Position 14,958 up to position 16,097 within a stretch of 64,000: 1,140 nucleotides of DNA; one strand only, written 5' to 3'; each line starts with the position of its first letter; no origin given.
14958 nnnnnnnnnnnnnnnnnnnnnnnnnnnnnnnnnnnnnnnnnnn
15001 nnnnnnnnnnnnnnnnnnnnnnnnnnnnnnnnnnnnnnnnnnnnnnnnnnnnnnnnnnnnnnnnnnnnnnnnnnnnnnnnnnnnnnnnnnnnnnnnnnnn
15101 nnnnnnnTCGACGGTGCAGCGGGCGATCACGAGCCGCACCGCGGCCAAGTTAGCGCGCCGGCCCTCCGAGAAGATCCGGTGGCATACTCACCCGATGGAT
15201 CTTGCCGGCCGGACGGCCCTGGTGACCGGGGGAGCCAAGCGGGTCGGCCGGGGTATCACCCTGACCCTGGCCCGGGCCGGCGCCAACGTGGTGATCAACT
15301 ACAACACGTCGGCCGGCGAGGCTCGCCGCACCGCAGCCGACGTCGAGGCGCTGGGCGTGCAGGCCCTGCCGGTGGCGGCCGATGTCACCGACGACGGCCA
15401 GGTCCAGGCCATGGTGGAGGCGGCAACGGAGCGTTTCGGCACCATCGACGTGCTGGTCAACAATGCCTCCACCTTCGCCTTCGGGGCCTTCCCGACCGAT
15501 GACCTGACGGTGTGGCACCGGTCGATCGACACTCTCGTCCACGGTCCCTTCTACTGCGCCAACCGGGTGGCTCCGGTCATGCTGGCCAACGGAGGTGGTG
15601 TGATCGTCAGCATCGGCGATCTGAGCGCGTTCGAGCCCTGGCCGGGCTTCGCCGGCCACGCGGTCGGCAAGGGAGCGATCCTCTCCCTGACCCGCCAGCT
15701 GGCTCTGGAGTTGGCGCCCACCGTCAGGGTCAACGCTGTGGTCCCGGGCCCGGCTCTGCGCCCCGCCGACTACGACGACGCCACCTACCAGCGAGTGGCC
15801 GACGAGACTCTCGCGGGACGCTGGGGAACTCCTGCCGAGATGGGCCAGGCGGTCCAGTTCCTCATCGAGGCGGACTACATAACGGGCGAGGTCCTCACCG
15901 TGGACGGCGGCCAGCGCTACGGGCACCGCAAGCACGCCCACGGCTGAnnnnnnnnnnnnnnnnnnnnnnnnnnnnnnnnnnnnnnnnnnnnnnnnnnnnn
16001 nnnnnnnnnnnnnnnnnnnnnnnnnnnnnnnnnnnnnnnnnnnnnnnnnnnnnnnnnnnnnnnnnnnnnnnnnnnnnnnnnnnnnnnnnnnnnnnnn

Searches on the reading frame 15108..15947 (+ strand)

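Call 67: search_protein_families(library=pfam, proteins=[window:15108-15947:+], max_evalue=0.00001)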
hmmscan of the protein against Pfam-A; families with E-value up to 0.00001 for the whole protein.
window:15108-15947:+ (279 aa): 3 families
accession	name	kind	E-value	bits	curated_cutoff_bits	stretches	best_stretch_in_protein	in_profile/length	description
PF13561.12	adh_short_C2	-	9.2e-47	160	27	1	46-268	8-234/236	Enoyl-(Acyl carrier protein) reductase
PF00106.31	adh_short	-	6.2e-41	140.5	26.6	1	36-215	2-181/195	short chain dehydrogenase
PF08659.16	KR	-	5.2e-10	40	22.6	1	36-146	2-115/180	KR domain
